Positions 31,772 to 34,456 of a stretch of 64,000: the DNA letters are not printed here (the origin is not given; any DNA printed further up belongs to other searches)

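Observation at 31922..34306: Family-B DNA polymerase with intact polymerase motifs but apparently lost proofreading residues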

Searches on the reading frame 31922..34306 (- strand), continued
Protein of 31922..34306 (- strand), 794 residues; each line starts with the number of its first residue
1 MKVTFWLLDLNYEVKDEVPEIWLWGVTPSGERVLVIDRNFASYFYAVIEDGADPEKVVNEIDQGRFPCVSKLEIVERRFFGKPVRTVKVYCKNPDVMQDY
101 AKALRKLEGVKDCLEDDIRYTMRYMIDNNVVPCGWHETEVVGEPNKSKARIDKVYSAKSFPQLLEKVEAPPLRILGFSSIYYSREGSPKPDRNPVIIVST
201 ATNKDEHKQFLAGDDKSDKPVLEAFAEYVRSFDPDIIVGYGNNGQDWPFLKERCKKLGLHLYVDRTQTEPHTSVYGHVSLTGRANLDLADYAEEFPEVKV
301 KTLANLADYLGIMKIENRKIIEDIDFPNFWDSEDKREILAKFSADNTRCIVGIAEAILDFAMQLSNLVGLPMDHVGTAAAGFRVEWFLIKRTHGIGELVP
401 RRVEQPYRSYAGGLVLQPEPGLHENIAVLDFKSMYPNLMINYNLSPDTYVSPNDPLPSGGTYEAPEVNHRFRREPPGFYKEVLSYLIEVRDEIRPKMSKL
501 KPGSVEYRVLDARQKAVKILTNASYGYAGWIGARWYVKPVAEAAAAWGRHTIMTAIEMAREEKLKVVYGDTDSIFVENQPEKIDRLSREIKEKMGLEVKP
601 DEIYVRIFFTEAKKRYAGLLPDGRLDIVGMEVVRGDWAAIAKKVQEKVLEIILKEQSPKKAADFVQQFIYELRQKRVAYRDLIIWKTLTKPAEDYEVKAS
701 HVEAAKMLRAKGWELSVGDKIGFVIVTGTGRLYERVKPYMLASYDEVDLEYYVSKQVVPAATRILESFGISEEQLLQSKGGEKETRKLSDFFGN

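Call 6: find_homologous_proteins(query=window:31922-34306:-, max_evalue=1e-30)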
Query window:31922-34306:- (794 aa): 1937 proteins with E <= 1e-30 among 8000 candidates; the best 120 are listed.
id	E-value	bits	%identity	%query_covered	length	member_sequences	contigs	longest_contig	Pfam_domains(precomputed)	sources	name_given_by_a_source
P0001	0.0e+0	1735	95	100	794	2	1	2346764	PF00136.27,PF03104.26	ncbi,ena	-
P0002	0.0e+0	1723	94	100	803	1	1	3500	PF00136.27,PF03104.26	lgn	-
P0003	0.0e+0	1719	94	100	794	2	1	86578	PF00136.27,PF03104.26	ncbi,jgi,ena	ncbi:MAG: DNA polymerase domain-containing protein [Candidatus Bathyarchaeia archaeon]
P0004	0.0e+0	1705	92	100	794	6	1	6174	PF00136.27,PF03104.26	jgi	jgi:DNA polymerase I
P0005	0.0e+0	1662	90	100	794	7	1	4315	PF00136.27,PF03104.26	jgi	jgi:DNA polymerase I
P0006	0.0e+0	1610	87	100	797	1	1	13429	PF00136.27,PF03104.26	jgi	jgi:DNA polymerase I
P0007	0.0e+0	1578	85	100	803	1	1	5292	PF00136.27,PF03104.26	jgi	jgi:DNA polymerase I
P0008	0.0e+0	1570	85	100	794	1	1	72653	PF00136.27,PF03104.26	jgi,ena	-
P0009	0.0e+0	1540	83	100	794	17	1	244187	PF00136.27,PF03104.26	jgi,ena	-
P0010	0.0e+0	1536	82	100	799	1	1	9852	PF00136.27,PF03104.26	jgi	jgi:DNA polymerase I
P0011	0.0e+0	1500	81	100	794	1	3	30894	PF00136.27,PF03104.26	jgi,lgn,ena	-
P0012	0.0e+0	1495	80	100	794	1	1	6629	PF00136.27,PF03104.26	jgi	jgi:DNA polymerase I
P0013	0.0e+0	1492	79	100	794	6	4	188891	PF00136.27,PF03104.26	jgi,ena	jgi:DNA polymerase I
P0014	0.0e+0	1492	80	100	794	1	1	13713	PF00136.27,PF03104.26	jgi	jgi:DNA polymerase I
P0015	0.0e+0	1490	80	100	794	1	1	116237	PF00136.27,PF03104.26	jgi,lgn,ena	-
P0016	0.0e+0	1490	79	100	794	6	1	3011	PF00136.27,PF03104.26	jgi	jgi:DNA polymerase I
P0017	0.0e+0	1487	79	100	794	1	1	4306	PF00136.27,PF03104.26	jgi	jgi:DNA polymerase I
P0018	0.0e+0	1473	79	100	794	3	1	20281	PF00136.27,PF03104.26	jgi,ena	-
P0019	0.0e+0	1471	79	100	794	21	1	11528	PF00136.27,PF03104.26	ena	-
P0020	0.0e+0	1469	78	100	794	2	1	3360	PF00136.27,PF03104.26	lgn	-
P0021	0.0e+0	1468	76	100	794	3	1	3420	PF00136.27,PF03104.26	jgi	jgi:DNA polymerase I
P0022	0.0e+0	1456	78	100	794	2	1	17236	PF00136.27,PF03104.26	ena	-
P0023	0.0e+0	1450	77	100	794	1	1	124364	PF00136.27,PF03104.26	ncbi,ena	-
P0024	0.0e+0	1448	77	100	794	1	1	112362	PF00136.27,PF03104.26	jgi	jgi:DNA polymerase I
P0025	0.0e+0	1445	76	100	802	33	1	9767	PF00136.27,PF03104.26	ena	-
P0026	0.0e+0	1443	76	100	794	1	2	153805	PF00136.27,PF03104.26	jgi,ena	-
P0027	0.0e+0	1442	76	100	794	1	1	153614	PF00136.27,PF03104.26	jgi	-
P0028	0.0e+0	1442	76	100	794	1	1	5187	PF00136.27,PF03104.26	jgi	-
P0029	0.0e+0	1442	77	100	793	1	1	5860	PF00136.27,PF03104.26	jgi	jgi:DNA polymerase I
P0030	0.0e+0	1438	77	100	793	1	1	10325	PF00136.27,PF03104.26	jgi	jgi:DNA polymerase I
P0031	0.0e+0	1437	76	100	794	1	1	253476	PF00136.27,PF03104.26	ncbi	-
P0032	0.0e+0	1437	77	100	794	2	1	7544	PF00136.27,PF03104.26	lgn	-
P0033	0.0e+0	1436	75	100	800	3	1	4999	PF00136.27,PF03104.26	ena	-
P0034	0.0e+0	1436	77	100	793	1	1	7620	PF00136.27,PF03104.26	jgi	jgi:DNA polymerase I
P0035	0.0e+0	1436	76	100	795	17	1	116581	PF00136.27,PF03104.26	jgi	-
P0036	0.0e+0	1434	78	100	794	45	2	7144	PF00136.27,PF03104.26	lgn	-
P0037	0.0e+0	1434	76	100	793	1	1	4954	PF00136.27,PF03104.26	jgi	jgi:DNA polymerase I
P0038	0.0e+0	1433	76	100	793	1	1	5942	PF00136.27,PF03104.26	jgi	-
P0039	0.0e+0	1433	76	100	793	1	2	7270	PF00136.27,PF03104.26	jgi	-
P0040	0.0e+0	1433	76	100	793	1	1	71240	PF00136.27,PF03104.26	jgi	-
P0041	0.0e+0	1432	75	100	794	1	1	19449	PF00136.27,PF03104.26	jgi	jgi:DNA polymerase I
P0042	0.0e+0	1432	76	100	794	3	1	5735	PF00136.27,PF03104.26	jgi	jgi:DNA polymerase I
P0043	0.0e+0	1430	76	100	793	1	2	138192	PF00136.27,PF03104.26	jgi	jgi:DNA polymerase I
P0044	0.0e+0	1430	76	100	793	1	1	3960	PF00136.27,PF03104.26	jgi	jgi:DNA polymerase I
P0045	0.0e+0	1430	77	100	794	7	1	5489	PF00136.27,PF03104.26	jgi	jgi:DNA polymerase I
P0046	0.0e+0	1430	76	100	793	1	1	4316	PF00136.27,PF03104.26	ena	-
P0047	0.0e+0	1430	76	100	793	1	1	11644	PF00136.27,PF03104.26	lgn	-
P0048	0.0e+0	1430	76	100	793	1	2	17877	PF00136.27,PF03104.26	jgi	-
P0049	0.0e+0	1429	76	100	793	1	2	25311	PF00136.27,PF03104.26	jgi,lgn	jgi:DNA polymerase I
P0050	0.0e+0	1429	75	100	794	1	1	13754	PF00136.27,PF03104.26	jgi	-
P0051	0.0e+0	1429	76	100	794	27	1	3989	PF00136.27,PF03104.26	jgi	jgi:DNA polymerase I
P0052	0.0e+0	1429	77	100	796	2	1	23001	PF00136.27,PF03104.26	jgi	-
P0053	0.0e+0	1428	76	100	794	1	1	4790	PF00136.27,PF03104.26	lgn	-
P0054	0.0e+0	1428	75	100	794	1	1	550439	PF00136.27,PF03104.26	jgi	jgi:DNA polymerase I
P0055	0.0e+0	1428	75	100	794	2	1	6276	PF00136.27,PF03104.26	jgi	jgi:DNA polymerase I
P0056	0.0e+0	1427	76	100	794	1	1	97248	PF00136.27,PF03104.26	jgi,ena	-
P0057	0.0e+0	1427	77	100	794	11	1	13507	PF00136.27,PF03104.26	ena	-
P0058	0.0e+0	1425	76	100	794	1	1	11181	PF00136.27,PF03104.26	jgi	jgi:DNA polymerase I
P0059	0.0e+0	1425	76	100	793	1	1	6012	PF00136.27,PF03104.26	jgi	jgi:DNA polymerase I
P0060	0.0e+0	1424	76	100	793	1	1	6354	PF00136.27,PF03104.26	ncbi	ncbi:MAG: DNA polymerase domain-containing protein [Candidatus Bathyarchaeia archaeon]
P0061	0.0e+0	1424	76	100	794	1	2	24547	PF00136.27,PF03104.26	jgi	jgi:DNA polymerase I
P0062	0.0e+0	1424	76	100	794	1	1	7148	PF00136.27,PF03104.26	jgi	jgi:DNA polymerase I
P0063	0.0e+0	1423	76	100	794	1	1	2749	PF00136.27,PF03104.26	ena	-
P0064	0.0e+0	1422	77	100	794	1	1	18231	PF00136.27,PF03104.26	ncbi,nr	ncbi:MAG TPA: DNA polymerase domain-containing protein [candidate division Zixibacteria bacterium]|n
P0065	0.0e+0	1421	75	100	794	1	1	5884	PF00136.27,PF03104.26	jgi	-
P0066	0.0e+0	1420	76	100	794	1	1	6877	PF00136.27,PF03104.26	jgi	-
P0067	0.0e+0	1420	76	100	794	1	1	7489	PF00136.27,PF03104.26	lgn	-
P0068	0.0e+0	1419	75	100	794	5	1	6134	PF00136.27,PF03104.26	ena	-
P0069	0.0e+0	1418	76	100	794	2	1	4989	PF00136.27,PF03104.26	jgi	jgi:DNA polymerase I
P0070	0.0e+0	1417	76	100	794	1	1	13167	PF00136.27,PF03104.26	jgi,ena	-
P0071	0.0e+0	1417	75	100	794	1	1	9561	PF00136.27,PF13482.13,PF03104.26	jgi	jgi:DNA polymerase I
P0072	0.0e+0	1417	75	100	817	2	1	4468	PF00136.27,PF03104.26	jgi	jgi:DNA polymerase I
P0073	0.0e+0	1417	76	100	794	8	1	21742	PF00136.27,PF03104.26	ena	-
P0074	0.0e+0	1416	76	100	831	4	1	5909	PF00136.27,PF03104.26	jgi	jgi:DNA polymerase, archaea type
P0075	0.0e+0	1416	76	100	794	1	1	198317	PF00136.27,PF03104.26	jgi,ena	-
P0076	0.0e+0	1416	75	100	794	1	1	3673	PF00136.27,PF03104.26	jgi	-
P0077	0.0e+0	1415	75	100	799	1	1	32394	PF00136.27,PF03104.26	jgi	jgi:DNA polymerase I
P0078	0.0e+0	1414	75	100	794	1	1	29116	PF00136.27,PF03104.26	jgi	-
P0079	0.0e+0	1414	75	100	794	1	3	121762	PF00136.27,PF03104.26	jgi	jgi:DNA polymerase I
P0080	0.0e+0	1414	75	100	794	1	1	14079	PF00136.27,PF03104.26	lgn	-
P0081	0.0e+0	1413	75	100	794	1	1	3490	PF00136.27,PF03104.26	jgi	jgi:DNA polymerase I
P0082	0.0e+0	1413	75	100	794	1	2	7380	PF00136.27,PF03104.26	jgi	jgi:DNA polymerase I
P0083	0.0e+0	1412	74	100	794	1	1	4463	PF00136.27,PF03104.26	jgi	jgi:DNA polymerase I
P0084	0.0e+0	1412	75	100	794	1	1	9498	PF00136.27,PF03104.26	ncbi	-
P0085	0.0e+0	1411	74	100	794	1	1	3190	PF00136.27,PF03104.26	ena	-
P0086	0.0e+0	1411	75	100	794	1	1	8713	PF00136.27,PF03104.26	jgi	jgi:DNA polymerase I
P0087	0.0e+0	1411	75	100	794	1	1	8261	PF00136.27,PF03104.26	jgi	-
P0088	0.0e+0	1411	75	100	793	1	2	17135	PF00136.27,PF03104.26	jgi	jgi:DNA polymerase I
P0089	0.0e+0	1411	76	100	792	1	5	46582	PF00136.27,PF03104.26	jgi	-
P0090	0.0e+0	1411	75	100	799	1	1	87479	PF00136.27,PF03104.26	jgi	jgi:DNA polymerase I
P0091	0.0e+0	1410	76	100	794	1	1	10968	PF00136.27,PF03104.26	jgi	jgi:DNA polymerase I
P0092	0.0e+0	1410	74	100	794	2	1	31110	PF00136.27,PF03104.26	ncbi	ncbi:MAG: DNA polymerase domain-containing protein [Candidatus Bathyarchaeia archaeon]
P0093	0.0e+0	1410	76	100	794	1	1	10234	PF00136.27,PF03104.26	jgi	jgi:DNA polymerase I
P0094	0.0e+0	1410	75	100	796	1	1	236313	PF00136.27,PF03104.26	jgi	-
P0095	0.0e+0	1410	75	100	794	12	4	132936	PF00136.27,PF03104.26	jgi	jgi:DNA polymerase I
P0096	0.0e+0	1409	75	100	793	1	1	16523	PF00136.27,PF03104.26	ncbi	-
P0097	0.0e+0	1409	75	100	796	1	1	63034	PF00136.27,PF03104.26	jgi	jgi:DNA polymerase I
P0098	0.0e+0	1407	75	100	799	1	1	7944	PF00136.27,PF03104.26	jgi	jgi:DNA polymerase I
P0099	0.0e+0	1407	75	100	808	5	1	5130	PF00136.27,PF03104.26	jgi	jgi:DNA polymerase I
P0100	0.0e+0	1407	75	100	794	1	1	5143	PF00136.27,PF03104.26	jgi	-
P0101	0.0e+0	1406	74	100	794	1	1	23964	PF00136.27,PF03104.26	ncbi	ncbi:MAG: DNA-directed DNA polymerase [Candidatus Bathycorpusculaceae bacterium]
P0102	0.0e+0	1406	75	100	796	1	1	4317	PF00136.27,PF03104.26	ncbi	ncbi:MAG: DNA polymerase domain-containing protein [Candidatus Bathyarchaeia archaeon]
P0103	0.0e+0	1406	76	100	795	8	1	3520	PF00136.27,PF03104.26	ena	-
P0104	0.0e+0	1405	74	100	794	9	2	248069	PF00136.27,PF03104.26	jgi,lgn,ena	-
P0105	0.0e+0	1404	74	100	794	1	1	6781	PF00136.27,PF03104.26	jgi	jgi:DNA polymerase I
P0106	0.0e+0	1404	76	100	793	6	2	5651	PF00136.27,PF03104.26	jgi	-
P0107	0.0e+0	1404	75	100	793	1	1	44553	PF00136.27,PF03104.26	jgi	jgi:DNA polymerase I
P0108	0.0e+0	1404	74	100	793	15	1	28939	PF00136.27,PF03104.26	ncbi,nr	ncbi:MAG: DNA polymerase domain-containing protein [Candidatus Bathyarchaeota archaeon]|nr:DNA polym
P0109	0.0e+0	1402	75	100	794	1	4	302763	PF00136.27,PF03104.26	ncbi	ncbi:MAG: DNA polymerase domain-containing protein [Candidatus Bathyarchaeia archaeon]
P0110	0.0e+0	1402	73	100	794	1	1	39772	PF00136.27,PF03104.26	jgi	jgi:DNA polymerase I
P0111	0.0e+0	1401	74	100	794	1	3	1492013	PF00136.27,PF03104.26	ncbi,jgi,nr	ncbi:MAG: DNA polymerase domain-containing protein [Candidatus Bathyarchaeota archaeon]|jgi:DNA poly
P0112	0.0e+0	1401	73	100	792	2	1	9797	PF00136.27,PF03104.26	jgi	jgi:DNA polymerase I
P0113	0.0e+0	1401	75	100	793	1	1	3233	PF00136.27,PF03104.26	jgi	-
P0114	0.0e+0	1400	74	100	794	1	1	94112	PF00136.27,PF03104.26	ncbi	ncbi:MAG: DNA polymerase domain-containing protein [Candidatus Bathyarchaeia archaeon]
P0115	0.0e+0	1399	74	100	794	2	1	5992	PF00136.27,PF03104.26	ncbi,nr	ncbi:MAG TPA: DNA polymerase domain-containing protein [Acidobacteriota bacterium]|nr:DNA polymerase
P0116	0.0e+0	1398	74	100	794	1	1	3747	PF00136.27,PF03104.26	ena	-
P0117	0.0e+0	1398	74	100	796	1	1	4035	PF00136.27,PF03104.26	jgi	jgi:DNA polymerase I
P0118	0.0e+0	1396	74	100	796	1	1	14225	PF00136.27,PF03104.26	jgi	jgi:DNA polymerase I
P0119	0.0e+0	1396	74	100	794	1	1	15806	PF00136.27,PF03104.26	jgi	jgi:DNA polymerase I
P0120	0.0e+0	1396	75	100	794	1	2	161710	PF00136.27,PF03104.26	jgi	jgi:DNA polymerase I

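Call 25: find_encoding_contigs(protein=P0001, flank=10000, max_places=3)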
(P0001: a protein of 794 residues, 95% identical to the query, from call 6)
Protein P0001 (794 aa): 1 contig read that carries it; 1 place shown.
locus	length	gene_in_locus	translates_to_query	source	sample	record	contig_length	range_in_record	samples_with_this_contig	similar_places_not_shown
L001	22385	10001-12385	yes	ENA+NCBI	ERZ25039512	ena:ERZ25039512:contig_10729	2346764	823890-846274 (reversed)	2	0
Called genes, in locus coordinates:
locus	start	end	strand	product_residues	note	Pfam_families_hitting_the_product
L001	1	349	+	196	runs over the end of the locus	PF13238:AAA_18, PF13207:AAA_17 (weak)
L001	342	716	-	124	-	-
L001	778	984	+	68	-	PF09082:DUF1922, PF19134:DUF5817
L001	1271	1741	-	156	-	PF13673:Acetyltransf_10, PF00583:Acetyltransf_1, PF13508:Acetyltransf_7, PF08445:FR47 (weak)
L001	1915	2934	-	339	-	PF13508:Acetyltransf_7 (faint), PF00583:Acetyltransf_1, PF13527:Acetyltransf_9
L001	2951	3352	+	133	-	PF00903:Glyoxalase (weak)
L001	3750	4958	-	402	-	PF22082:TtuA_LIM_N (weak), PF01171:ATP_bind_3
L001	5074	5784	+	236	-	PF01909:NTP_transf_2 (weak)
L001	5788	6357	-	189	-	PF00352:TBP, PF11858:DUF3378 (faint), PF00352:TBP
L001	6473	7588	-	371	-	PF26356:Pelota_N, PF03465:eRF1_3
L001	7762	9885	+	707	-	PF02730:AFOR_N, PF01314:AFOR_C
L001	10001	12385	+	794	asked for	PF03104:DNA_pol_B_exo1, PF00136:DNA_pol_B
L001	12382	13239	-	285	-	PF01751:Toprim (faint), PF13662:Toprim_4 (weak)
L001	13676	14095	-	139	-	PF01751:Toprim, PF13662:Toprim_4 (weak), PF13155:Toprim_2 (weak)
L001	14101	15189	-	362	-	PF00579:tRNA-synt_1b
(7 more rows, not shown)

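Call 30: search_protein_representatives(protein=window:31922-34306:-)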
Query: 794 residues. Proteins with E-value up to 0.001 (for the whole library): 13540; up to 1e-10: 7800; up to 1e-30: 1170. The best 150 are listed.
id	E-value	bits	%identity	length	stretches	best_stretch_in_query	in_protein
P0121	5.4e-270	914.4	52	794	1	1-788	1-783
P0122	2.0e-257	872.8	49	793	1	1-793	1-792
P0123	1.1e-246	837.4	48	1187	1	8-768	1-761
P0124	1.7e-241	820.2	48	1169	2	1-573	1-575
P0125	3.4e-221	753.0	46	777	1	1-775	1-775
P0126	3.0e-217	740.0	45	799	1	2-793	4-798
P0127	2.9e-207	707.0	43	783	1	4-776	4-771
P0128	1.6e-205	701.2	45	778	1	3-776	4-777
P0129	2.8e-198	677.2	41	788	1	1-785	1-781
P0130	8.6e-191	652.5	42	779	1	1-776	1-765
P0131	4.1e-185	633.7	42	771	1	1-791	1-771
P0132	1.5e-183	628.6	41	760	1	4-776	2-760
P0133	9.0e-179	612.7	37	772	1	3-769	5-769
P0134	2.4e-176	604.7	42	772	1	6-777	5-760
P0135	3.9e-173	594.1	38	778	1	4-781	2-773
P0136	1.9e-162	558.8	39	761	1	3-780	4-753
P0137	7.9e-160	550.1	38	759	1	9-780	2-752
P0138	3.3e-156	538.1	36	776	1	2-768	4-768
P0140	2.8e-151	521.8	36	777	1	1-776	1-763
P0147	2.1e-141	489.2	38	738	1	5-771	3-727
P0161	1.6e-114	400.2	34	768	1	26-769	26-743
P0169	2.1e-108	380.0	38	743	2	343-784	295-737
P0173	5.8e-106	371.9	39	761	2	219-775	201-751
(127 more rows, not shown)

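Call 34: list_cluster_members(proteins=[P0121, P0122, P0125, P0126, P0127, P0128, P0129, P0130, P0131, P0133])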
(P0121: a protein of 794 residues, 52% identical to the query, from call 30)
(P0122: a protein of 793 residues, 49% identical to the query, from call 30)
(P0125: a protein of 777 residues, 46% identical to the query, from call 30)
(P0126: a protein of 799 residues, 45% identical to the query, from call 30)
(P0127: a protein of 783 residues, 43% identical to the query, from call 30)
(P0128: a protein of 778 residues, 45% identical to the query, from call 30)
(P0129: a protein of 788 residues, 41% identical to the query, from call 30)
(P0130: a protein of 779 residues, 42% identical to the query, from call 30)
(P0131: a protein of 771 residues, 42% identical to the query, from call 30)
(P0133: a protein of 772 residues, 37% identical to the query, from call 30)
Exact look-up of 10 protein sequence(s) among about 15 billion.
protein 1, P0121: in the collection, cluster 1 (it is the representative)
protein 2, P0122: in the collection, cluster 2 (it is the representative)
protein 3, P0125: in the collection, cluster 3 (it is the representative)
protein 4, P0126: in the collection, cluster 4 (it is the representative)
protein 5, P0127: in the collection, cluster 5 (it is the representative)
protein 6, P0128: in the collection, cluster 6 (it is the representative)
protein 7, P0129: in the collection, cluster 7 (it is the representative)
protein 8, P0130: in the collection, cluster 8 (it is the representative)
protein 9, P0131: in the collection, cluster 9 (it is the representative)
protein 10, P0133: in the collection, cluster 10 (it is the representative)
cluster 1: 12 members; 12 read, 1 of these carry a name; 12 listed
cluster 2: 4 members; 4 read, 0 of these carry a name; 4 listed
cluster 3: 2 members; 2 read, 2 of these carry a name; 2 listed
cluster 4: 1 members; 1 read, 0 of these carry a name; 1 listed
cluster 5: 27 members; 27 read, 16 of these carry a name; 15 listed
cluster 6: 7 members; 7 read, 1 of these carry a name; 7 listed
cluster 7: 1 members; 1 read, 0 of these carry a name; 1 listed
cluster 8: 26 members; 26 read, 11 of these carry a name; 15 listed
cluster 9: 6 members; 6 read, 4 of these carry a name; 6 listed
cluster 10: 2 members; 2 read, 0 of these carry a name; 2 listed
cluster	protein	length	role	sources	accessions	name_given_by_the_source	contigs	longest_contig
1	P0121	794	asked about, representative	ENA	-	-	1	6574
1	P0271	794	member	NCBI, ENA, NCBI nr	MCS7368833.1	MAG: DNA polymerase II [archaeon GBS-70-058] | DNA polymerase II [Candidatus Culexarchaeum nevadense]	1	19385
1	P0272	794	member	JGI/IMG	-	-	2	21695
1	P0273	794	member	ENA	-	-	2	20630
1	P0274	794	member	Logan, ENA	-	-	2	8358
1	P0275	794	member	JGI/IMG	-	-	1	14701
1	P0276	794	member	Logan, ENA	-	-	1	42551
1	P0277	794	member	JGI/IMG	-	-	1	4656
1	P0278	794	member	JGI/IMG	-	-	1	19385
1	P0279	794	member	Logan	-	-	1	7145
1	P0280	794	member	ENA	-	-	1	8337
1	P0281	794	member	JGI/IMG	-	-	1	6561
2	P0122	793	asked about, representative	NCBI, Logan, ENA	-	-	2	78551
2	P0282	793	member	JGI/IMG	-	-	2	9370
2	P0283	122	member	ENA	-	-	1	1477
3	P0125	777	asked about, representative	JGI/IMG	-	DNA polymerase I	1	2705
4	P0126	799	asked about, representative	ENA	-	-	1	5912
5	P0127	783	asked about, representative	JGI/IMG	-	-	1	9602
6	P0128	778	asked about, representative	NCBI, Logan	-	-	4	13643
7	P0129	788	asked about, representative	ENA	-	-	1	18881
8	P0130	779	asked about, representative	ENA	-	-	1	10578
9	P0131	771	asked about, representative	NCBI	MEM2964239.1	MAG: DNA-directed DNA polymerase [Candidatus Bathyarchaeia archaeon]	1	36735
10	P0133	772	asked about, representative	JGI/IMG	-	-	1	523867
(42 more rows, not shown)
